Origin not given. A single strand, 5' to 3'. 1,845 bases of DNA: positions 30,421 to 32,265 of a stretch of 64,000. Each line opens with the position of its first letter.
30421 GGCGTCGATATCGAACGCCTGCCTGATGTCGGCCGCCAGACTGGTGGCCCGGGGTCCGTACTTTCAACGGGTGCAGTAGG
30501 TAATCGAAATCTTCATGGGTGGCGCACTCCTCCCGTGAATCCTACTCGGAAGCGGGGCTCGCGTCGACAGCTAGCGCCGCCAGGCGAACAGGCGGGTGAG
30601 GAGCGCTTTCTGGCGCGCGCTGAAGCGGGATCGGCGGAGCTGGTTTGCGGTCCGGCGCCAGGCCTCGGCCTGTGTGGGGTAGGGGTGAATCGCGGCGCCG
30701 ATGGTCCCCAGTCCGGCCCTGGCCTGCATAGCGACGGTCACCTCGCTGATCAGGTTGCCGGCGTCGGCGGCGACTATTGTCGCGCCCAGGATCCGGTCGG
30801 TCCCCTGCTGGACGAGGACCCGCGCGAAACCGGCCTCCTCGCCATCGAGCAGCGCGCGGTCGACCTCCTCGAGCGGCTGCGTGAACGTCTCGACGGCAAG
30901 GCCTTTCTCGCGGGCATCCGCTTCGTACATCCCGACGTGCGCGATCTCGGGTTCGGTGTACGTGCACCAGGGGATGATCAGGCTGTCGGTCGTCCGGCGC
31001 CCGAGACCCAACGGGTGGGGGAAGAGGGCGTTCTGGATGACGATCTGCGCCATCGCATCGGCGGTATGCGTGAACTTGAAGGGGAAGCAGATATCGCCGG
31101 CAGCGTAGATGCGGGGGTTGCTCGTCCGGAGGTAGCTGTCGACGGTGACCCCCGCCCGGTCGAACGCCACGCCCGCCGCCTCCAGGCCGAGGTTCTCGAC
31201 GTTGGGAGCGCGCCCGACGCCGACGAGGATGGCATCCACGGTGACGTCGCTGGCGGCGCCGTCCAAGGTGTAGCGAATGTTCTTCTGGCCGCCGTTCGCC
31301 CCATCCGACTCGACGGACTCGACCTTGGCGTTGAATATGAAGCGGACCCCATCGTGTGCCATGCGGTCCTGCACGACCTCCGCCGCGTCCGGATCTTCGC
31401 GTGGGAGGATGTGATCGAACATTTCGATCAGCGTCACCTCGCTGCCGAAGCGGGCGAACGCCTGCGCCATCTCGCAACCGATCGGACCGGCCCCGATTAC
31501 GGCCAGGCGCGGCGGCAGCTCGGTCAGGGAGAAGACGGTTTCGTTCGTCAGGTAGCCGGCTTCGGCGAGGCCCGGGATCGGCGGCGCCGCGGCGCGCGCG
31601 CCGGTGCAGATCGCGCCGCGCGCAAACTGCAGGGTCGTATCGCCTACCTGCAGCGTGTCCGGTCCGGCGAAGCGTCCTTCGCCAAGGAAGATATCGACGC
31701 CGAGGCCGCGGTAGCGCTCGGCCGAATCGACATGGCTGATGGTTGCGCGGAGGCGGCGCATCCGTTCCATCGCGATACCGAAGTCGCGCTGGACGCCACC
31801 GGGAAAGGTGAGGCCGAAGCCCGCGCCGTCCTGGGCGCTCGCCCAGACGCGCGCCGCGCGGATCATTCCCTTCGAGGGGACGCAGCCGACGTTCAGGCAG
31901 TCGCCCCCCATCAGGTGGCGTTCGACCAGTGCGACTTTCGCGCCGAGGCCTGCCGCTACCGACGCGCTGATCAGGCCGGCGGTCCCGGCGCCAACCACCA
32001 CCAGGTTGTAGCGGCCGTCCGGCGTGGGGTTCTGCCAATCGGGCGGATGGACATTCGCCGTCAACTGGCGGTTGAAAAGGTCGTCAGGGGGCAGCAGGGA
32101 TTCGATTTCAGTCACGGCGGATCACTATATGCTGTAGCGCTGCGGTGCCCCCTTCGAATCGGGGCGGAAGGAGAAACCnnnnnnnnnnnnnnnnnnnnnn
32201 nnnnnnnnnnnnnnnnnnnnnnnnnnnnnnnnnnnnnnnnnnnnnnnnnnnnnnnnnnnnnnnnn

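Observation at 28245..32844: Redox gene cluster of a disulfide oxidoreductase, a SelW-like selenoprotein and SorA/SorB, with divergent msrA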

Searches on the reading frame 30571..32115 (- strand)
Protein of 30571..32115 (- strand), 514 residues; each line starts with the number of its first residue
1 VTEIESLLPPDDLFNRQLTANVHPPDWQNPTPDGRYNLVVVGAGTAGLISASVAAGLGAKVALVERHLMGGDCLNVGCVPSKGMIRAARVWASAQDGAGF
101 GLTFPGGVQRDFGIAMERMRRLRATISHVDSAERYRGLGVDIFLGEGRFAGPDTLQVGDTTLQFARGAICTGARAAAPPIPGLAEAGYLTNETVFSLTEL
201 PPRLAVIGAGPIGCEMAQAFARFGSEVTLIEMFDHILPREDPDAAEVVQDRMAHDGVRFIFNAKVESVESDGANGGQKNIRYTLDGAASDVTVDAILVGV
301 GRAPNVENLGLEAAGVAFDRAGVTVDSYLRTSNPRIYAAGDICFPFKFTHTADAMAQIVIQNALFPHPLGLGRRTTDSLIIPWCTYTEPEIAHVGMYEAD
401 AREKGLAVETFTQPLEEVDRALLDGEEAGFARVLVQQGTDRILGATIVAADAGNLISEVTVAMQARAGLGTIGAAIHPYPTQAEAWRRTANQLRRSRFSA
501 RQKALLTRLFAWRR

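Call 5: search_protein_families(library=pfam, proteins=[window:30571-32115:-], max_evalue=0.01)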
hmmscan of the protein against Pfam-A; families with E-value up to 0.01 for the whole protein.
window:30571-32115:- (514 aa): 17 families
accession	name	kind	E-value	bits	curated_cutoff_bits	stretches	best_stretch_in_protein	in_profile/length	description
PF07992.20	Pyr_redox_2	-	1e-61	209.4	26.1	1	36-355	1-290/291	Pyridine nucleotide-disulphide oxidoreductase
PF00070.33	Pyr_redox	-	7.6e-30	103.7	22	2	203-273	1-71/82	Pyridine nucleotide-disulphide oxidoreductase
PF02852.28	Pyr_redox_dim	-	4.6e-29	101.3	25.3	1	381-488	1-108/110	Pyridine nucleotide-disulphide oxidoreductase, dimerisation domain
PF01134.28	GIDA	-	2e-09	37.5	22.1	1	38-88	2-50/391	Glucose inhibited division protein A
PF12831.13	FAD_oxidored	-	3.8e-08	33.5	27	1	38-73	2-38/416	FAD dependent oxidoreductase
PF01266.30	DAO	-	1.3e-06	28.6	27.9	0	38-70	2-35/353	FAD dependent oxidoreductase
PF13450.12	NAD_binding_8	-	3.3e-06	27.7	21.9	0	206-236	1-31/68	NAD(P)-binding Rossmann-like domain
PF02737.24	3HCDH_N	-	6e-06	26.7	22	1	204-246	2-44/180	3-hydroxyacyl-CoA dehydrogenase, NAD binding domain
PF03486.20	HI0933_like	-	1.7e-05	24.8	50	1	37-67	2-32/244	HI0933-like protein Rossmann domain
PF01262.27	AlaDh_PNT_C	-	4.6e-05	23.4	23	1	38-66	31-59/214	Alanine dehydrogenase/PNT, C-terminal domain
PF01494.25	FAD_binding_3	-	0.00011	22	22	0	38-67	4-33/349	FAD binding domain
PF02826.25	2-Hacid_dh_C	-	0.00022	21.1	25.1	0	203-233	38-68/178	D-isomer specific 2-hydroxyacid dehydrogenase, NAD binding domain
PF05834.18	Lycopene_cycl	-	0.00061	19.4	23.4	0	204-235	2-35/380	Lycopene cyclase protein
PF13738.12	Pyr_redox_3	-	0.00072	19.3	30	0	205-271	168-241/305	Pyridine nucleotide-disulphide oxidoreductase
PF03721.20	UDPG_MGDP_dh_N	-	0.0018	18.3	27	0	203-232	2-31/187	UDP-glucose/GDP-mannose dehydrogenase family, NAD binding domain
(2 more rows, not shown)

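Call 6: search_protein_families(library=ncbifam, proteins=[window:30571-32115:-], max_evalue=0.01)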
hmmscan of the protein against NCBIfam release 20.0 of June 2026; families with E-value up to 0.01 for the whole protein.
window:30571-32115:- (514 aa): 94 families (the best 25 are shown)
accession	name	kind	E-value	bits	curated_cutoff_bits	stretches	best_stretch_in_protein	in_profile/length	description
NF004991.0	PRK06370.1-3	subfamily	1.3e-231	769.5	620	1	7-514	7-508/509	FAD-containing oxidoreductase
TIGR02053.1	MerA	equivalog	4e-113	378.9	454.45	1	36-491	1-451/465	mercury(II) reductase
TIGR01350.1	lipoamide_DH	equivalog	5.3e-106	355.1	408.8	1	36-493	2-454/461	dihydrolipoyl dehydrogenase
NF004992.0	PRK06370.1-4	equivalog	7.7e-94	314.7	629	1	35-493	4-455/459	FAD-containing oxidoreductase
NF004947.0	PRK06292.2-5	equivalog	1.4e-86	291.3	592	1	35-495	3-460/474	dihydrolipoyl dehydrogenase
NF010311.1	PRK13748.1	subfamily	3.1e-78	264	600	1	34-491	96-546/560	mercury(II) reductase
NF004990.0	PRK06370.1-1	equivalog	4e-77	259.8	842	1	35-485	4-447/459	FAD-containing oxidoreductase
NF004776.0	PRK06116.1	equivalog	4.5e-73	246.8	480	1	35-484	4-444/450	glutathione-disulfide reductase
NF040477.1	chlor_oxi_RclA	equivalog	5.8e-73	246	740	1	35-486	3-433/441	reactive chlorine resistance oxidoreductase RclA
NF005884.0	PRK07846.1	equivalog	3.9e-72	243.3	501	1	35-465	3-422/454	mycothione reductase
NF005883.0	PRK07845.1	equivalog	4.8e-72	243.4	479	1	37-495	4-461/466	NAD(P)H-quinone dehydrogenase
NF004946.0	PRK06292.2-4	subfamily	5.2e-71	239.8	634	1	35-499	3-476/487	dihydrolipoyl dehydrogenase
NF004943.0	PRK06292.2-1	equivalog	1.2e-70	238.5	432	1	36-493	4-455/456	dihydrolipoyl dehydrogenase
NF004939.0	PRK06292.1-1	equivalog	1e-69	235.4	435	1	36-475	6-440/476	dihydrolipoyl dehydrogenase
TIGR01424.1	gluta_reduc_2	equivalog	3.2e-68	230.4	606.05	1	36-484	3-440/446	glutathione-disulfide reductase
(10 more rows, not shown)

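Call 18: find_homologous_proteins(query=window:30571-32115:-, max_evalue=1e-30)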
Query window:30571-32115:- (514 aa): 8000 proteins with E <= 1e-30 among 8000 candidates; the best 120 are listed.
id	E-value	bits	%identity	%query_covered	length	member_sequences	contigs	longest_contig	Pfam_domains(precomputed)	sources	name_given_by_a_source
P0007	0.0e+0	1154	100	100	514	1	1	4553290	PF01266.31,PF13450.13,PF02852.29,PF07992.21,PF00070.34,PF03486.21,PF01134.29,PF02737.25,PF12831.14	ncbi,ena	-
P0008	0.0e+0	1151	100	100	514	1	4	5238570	PF01266.31,PF13450.13,PF02852.29,PF07992.21,PF00070.34,PF03486.21,PF01134.29,PF02737.25,PF12831.14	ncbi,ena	-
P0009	0.0e+0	1151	100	100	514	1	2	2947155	PF01266.31,PF13450.13,PF02852.29,PF07992.21,PF00070.34,PF03486.21,PF01134.29,PF02737.25,PF12831.14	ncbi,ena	-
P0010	0.0e+0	1149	100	100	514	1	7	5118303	PF01266.31,PF13450.13,PF02852.29,PF07992.21,PF00070.34,PF03486.21,PF01134.29,PF02737.25,PF12831.14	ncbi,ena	-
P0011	0.0e+0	1147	99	100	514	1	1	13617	PF01266.31,PF13450.13,PF02852.29,PF07992.21,PF00070.34,PF03486.21,PF01134.29,PF02737.25,PF12831.14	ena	-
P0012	0.0e+0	1147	100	100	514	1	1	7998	PF01266.31,PF13450.13,PF02852.29,PF07992.21,PF00070.34,PF03486.21,PF01134.29,PF02737.25,PF12831.14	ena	-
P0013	0.0e+0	1147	99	100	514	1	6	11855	PF01266.31,PF13450.13,PF02852.29,PF07992.21,PF00070.34,PF03486.21,PF01134.29,PF02737.25,PF12831.14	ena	-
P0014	0.0e+0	1147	99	100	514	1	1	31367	PF01266.31,PF13450.13,PF02852.29,PF07992.21,PF00070.34,PF03486.21,PF01134.29,PF02737.25,PF12831.14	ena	-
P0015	0.0e+0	1132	99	100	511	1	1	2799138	PF01266.31,PF13450.13,PF02852.29,PF07992.21,PF00070.34,PF13738.13,PF03486.21,PF01134.29,PF02737.25,PF12831.14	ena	-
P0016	0.0e+0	1044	92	100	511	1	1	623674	PF13450.13,PF02852.29,PF07992.21,PF00070.34,PF03486.21,PF01262.28,PF01134.29,PF02737.25,PF12831.14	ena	-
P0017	7.6e-293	990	86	100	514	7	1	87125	PF13450.13,PF02852.29,PF07992.21,PF00070.34,PF01134.29,PF02737.25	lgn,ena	-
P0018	6.3e-290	980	84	100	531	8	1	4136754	PF13450.13,PF02852.29,PF07992.21,PF00070.34,PF03486.21,PF01262.28,PF01134.29,PF02737.25,PF12831.14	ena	-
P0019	1.5e-288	976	84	100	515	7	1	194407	PF01266.31,PF13450.13,PF02852.29,PF07992.21,PF00070.34,PF03486.21,PF01262.28,PF01134.29,PF02737.25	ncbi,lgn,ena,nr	ncbi:MAG: mercuric reductase [Acidobacteria bacterium]|nr:mercuric reductase [Acidobacteriota bacter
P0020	3.6e-283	958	83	100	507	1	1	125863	PF13450.13,PF02852.29,PF07992.21,PF00070.34,PF02826.26,PF13738.13,PF03486.21,PF01262.28,PF01134.29,PF02737.25,PF12831.14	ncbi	-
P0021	5.4e-281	951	82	100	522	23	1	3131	PF13450.13,PF02852.29,PF07992.21,PF00070.34,PF03486.21,PF01134.29,PF01494.26,PF02737.25,PF12831.14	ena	-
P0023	4.6e-272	921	80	99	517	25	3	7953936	PF13450.13,PF02852.29,PF07992.21,PF00070.34,PF02826.26,PF03486.21,PF01134.29,PF01494.26,PF02737.25,PF12831.14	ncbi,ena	-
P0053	1.7e-264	896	78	99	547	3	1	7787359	PF13450.13,PF02852.29,PF07992.21,PF00070.34,PF03486.21,PF01134.29,PF02737.25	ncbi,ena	-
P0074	5.6e-258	875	74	99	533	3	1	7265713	PF13450.13,PF02852.29,PF07992.21,PF00070.34,PF03486.21,PF01134.29,PF01494.26,PF02737.25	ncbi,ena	-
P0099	1.1e-247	841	73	100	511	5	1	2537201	PF13450.13,PF02852.29,PF07992.21,PF00070.34,PF03486.21,PF01134.29,PF01494.26,PF02737.25,PF12831.14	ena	-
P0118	3.5e-244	829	73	99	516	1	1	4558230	PF13450.13,PF02852.29,PF07992.21,PF00070.34,PF13738.13,PF03486.21,PF01134.29,PF02737.25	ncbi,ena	-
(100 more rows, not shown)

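Call 25: find_encoding_contigs(protein=P0007, flank=10000, max_places=3)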
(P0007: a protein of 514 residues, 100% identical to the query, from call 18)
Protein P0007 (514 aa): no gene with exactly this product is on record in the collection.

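Call 30: find_encoding_contigs(protein=P0023, flank=10000, max_places=4)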
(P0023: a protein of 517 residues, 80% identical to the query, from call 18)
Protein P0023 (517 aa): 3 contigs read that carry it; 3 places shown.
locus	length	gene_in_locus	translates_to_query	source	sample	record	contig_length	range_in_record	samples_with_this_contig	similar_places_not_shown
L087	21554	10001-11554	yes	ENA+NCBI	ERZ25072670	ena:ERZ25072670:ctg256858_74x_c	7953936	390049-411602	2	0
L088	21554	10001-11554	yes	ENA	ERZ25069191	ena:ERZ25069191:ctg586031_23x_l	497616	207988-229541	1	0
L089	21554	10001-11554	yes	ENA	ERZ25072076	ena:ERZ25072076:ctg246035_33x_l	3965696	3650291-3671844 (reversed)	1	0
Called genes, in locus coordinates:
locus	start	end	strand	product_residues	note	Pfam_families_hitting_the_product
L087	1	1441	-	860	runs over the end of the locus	PF13442:Cytochrome_CBB3 (weak), PF07626:PSD3, PF07637:PSD5, PF07631:PSD4, PF07627:PSCyt3, PF07624:PSD2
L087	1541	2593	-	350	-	-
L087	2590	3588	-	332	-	-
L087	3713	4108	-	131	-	PF01850:PIN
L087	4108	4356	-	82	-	PF04014:MazE_antitoxin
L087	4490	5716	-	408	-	-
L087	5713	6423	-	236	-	PF02463:SMC_N (faint), PF00005:ABC_tran, PF13304:AAA_21 (faint)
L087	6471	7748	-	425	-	PF12704:MacB_PCD, PF02687:FtsX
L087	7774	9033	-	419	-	PF12704:MacB_PCD, PF02687:FtsX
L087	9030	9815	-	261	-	PF17131:TP_0789-like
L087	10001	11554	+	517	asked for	PF02826:2-Hacid_dh_C (faint), PF01134:GIDA (faint), PF01494:FAD_binding_3 (faint), PF02737:3HCDH_N (faint), PF03486:HI0933_like (faint), PF07992:Pyr_redox_2, PF00070:Pyr_redox, PF02852:Pyr_redox_dim, +2 more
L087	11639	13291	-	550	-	PF02776:TPP_enzyme_N, PF00205:TPP_enzyme_M, PF02775:TPP_enzyme_C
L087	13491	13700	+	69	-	-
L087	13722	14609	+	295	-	PF00578:AhpC-TSA, PF11412:DsbD_N (weak)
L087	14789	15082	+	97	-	-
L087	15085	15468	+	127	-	PF01850:PIN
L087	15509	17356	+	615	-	PF02463:SMC_N (weak), PF13175:AAA_15, PF13476:AAA_23 (weak), PF13304:AAA_21, PF13175:AAA_15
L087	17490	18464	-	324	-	-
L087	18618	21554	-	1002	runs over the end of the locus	PF17680:FlgO (faint), PF19313:DUF5916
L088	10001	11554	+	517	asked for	PF02826:2-Hacid_dh_C (faint), PF01134:GIDA (faint), PF01494:FAD_binding_3 (faint), PF02737:3HCDH_N (faint), PF03486:HI0933_like (faint), PF07992:Pyr_redox_2, PF00070:Pyr_redox, PF02852:Pyr_redox_dim, +2 more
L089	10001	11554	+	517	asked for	PF02826:2-Hacid_dh_C (faint), PF01134:GIDA (faint), PF01494:FAD_binding_3 (faint), PF02737:3HCDH_N (faint), PF03486:HI0933_like (faint), PF07992:Pyr_redox_2, PF00070:Pyr_redox, PF02852:Pyr_redox_dim, +2 more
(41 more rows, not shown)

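Call 36: search_solved_structures(query=window:30571-32115:-, max_evalue=1e-40)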
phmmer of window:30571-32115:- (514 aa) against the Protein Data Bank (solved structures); distinct sequences matched with E-value up to 1e-40: 53.
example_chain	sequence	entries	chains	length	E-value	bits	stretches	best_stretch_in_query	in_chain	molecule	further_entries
5x1y_B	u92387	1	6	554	6.8e-76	259.4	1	33-489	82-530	Mercuric reductase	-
1zk7_A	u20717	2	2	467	2.5e-64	221.2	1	38-492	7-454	Mercuric reductase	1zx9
4k8d_A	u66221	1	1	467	2.6e-64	221.2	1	38-492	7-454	Mercuric reductase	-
3ii4_A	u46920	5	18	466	5.8e-63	216.7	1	35-488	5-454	Dihydrolipoyl dehydrogenase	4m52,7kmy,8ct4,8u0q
2a8x_A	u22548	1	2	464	6.7e-63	216.5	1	35-488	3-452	Dihydrolipoyl dehydrogenase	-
2eq6_A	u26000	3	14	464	1.7e-62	215.2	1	31-493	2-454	Pyruvate dehydrogenase complex, dihydrolipoamide dehydrogenase E3 component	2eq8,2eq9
4k7z_A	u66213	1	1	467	1.5e-61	212.1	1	38-492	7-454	Mercuric reductase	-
4jdr_A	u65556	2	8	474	4.2e-60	207.3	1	37-485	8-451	Dihydrolipoyl dehydrogenase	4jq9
9h2i_B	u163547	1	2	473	4.5e-60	207.2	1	37-485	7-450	Dihydrolipoyl dehydrogenase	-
4ywo_A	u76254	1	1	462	9.2e-60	206.2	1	31-494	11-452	Mercuric reductase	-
1ebd_A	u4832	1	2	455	2.6e-58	201.4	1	39-485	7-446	DIHYDROLIPOAMIDE DEHYDROGENASE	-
6uzi_A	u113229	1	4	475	1.5e-56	195.6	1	35-490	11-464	Dihydrolipoyl dehydrogenase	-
2qae_A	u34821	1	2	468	2.4e-56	194.9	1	36-489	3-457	Dihydrolipoyl dehydrogenase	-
3urh_A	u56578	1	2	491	5.2e-56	193.8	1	36-490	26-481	Dihydrolipoyl dehydrogenase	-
6kgy_A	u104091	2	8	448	1.3e-54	189.2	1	33-485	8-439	Pyridine nucleotide-disulphide oxidoreductase dimerisation region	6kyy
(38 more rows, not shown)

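Call 61: find_encoding_contigs(protein=P0053, flank=10000, max_places=2)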
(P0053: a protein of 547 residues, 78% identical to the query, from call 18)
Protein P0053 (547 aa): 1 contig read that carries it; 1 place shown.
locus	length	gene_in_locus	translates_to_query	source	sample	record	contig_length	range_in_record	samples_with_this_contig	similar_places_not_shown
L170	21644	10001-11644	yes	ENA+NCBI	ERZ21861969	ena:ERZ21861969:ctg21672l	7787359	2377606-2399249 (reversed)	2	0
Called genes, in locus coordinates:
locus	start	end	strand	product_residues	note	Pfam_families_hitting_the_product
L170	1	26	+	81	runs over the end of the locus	PF02325:CCB3_YggT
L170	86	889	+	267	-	PF00034:Cytochrom_C (weak), PF13442:Cytochrome_CBB3, PF00034:Cytochrom_C, PF13442:Cytochrome_CBB3 (weak)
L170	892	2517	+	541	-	PF01011:PQQ, PF13360:PQQ_2, PF13570:Beta-prop_ACSF4 (weak), PF01011:PQQ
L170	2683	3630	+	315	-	-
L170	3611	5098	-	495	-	PF03976:PPK2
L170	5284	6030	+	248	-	PF04972:BON (weak)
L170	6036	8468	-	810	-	PF03636:Glyco_hydro_65N, PF03632:Glyco_hydro_65m, PF03633:Glyco_hydro_65C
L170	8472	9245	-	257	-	PF00702:Hydrolase, PF13419:HAD_2 (weak)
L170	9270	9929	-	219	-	PF01625:PMSR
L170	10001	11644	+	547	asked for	PF01134:GIDA (faint), PF02737:3HCDH_N (faint), PF03486:HI0933_like (faint), PF07992:Pyr_redox_2, PF13450:NAD_binding_8 (faint), PF00070:Pyr_redox, PF02852:Pyr_redox_dim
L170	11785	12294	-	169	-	-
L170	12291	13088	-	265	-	PF01661:Macro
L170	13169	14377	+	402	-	PF00174:Oxidored_molyb, PF03404:Mo-co_dimer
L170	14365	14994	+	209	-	PF13442:Cytochrome_CBB3, PF00034:Cytochrom_C (weak)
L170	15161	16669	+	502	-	PF09820:AAA-ATPase_like, PF08011:PDDEXK_9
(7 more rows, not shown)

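Call 62: find_encoding_contigs(protein=P0074, flank=10000, max_places=2)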
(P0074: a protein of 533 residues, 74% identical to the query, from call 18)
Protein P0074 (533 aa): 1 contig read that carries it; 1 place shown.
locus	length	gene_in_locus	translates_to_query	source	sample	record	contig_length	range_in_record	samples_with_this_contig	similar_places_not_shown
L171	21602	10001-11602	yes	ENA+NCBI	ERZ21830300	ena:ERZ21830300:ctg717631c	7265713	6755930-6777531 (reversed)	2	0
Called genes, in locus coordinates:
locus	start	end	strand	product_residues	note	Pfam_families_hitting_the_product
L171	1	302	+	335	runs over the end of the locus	-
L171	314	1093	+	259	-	PF00903:Glyoxalase (weak), PF13669:Glyoxalase_4 (faint), PF00903:Glyoxalase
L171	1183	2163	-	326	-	PF04199:Cyclase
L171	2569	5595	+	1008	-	PF13620:CarboxypepD_reg, PF13715:CarbopepD_reg_2 (weak), PF25183:OMP_b-brl_4, PF00593:TonB_dep_Rec_b-barrel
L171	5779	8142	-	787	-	PF03636:Glyco_hydro_65N, PF03632:Glyco_hydro_65m, PF03633:Glyco_hydro_65C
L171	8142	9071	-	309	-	PF00702:Hydrolase, PF13419:HAD_2 (weak)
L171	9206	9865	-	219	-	PF01625:PMSR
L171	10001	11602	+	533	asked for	PF01494:FAD_binding_3 (faint), PF03486:HI0933_like (faint), PF07992:Pyr_redox_2, PF01134:GIDA (faint), PF02737:3HCDH_N (faint), PF13450:NAD_binding_8 (faint), PF00070:Pyr_redox, PF02852:Pyr_redox_dim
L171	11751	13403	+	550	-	PF09820:AAA-ATPase_like, PF08011:PDDEXK_9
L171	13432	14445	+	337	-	PF21783:YNCE (faint), PF12894:ANAPC4_WD40 (faint), PF25174:Beta-prop_THOC3 (faint), PF02239:Cytochrom_D1 (weak), PF24684:Vgb_lyase (faint)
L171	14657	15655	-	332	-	PF00294:PfkB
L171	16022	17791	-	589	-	PF00149:Metallophos (weak), PF02872:5_nucleotid_C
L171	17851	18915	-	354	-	PF13776:DUF4172, PF02661:Fic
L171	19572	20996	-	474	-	PF03235:GmrSD_N, PF01844:HNH (weak)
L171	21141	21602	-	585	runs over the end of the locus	PF01019:G_glu_transpept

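Call 63: find_encoding_contigs(protein=P0099, flank=10000, max_places=2)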
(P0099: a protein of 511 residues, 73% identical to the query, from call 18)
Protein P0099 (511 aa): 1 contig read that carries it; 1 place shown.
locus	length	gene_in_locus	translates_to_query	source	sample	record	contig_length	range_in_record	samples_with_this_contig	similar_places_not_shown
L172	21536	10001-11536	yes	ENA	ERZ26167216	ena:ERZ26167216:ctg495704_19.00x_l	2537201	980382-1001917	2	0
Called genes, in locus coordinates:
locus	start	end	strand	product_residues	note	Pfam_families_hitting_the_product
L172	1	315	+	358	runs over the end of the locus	PF05598:DUF772, PF01609:DDE_Tnp_1, PF13751:DDE_Tnp_1_6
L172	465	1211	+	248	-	PF04972:BON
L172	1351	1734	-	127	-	-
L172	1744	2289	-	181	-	-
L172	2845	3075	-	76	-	-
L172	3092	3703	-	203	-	PF01103:Omp85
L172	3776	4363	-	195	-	-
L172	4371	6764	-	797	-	PF03636:Glyco_hydro_65N, PF03632:Glyco_hydro_65m, PF03633:Glyco_hydro_65C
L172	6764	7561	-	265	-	PF00702:Hydrolase, PF13419:HAD_2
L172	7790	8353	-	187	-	PF00072:Response_reg, PF00196:GerE, PF08281:Sigma70_r4_2 (weak)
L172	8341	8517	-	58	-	-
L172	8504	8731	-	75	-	-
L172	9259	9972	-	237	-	PF01625:PMSR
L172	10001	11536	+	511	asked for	PF01134:GIDA (faint), PF01494:FAD_binding_3 (faint), PF02737:3HCDH_N (faint), PF03486:HI0933_like (faint), PF07992:Pyr_redox_2, PF12831:FAD_oxidored (faint), PF00070:Pyr_redox, PF02852:Pyr_redox_dim, +1 more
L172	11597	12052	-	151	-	-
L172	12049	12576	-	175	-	PF01661:Macro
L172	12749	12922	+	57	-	PF10262:Rdx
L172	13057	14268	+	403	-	PF00174:Oxidored_molyb, PF03404:Mo-co_dimer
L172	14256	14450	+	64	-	-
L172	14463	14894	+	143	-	PF00034:Cytochrom_C, PF13442:Cytochrome_CBB3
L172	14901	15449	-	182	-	-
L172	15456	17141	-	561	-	PF01019:G_glu_transpept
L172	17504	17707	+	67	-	-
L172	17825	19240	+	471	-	PF01590:GAF, PF00989:PAS (weak), PF13188:PAS_8 (weak), PF13426:PAS_9, PF00989:PAS, PF08447:PAS_3, PF08448:PAS_4, PF13426:PAS_9, +1 more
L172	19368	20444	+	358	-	PF00989:PAS, PF13188:PAS_8, PF08448:PAS_4, PF13426:PAS_9, PF08447:PAS_3 (weak), PF00512:HisKA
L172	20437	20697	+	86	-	PF02518:HATPase_c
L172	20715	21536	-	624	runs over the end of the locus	PF00456:Transketolase_N, PF00676:E1_dh (weak), PF02779:Transket_pyr, PF02780:Transketolase_C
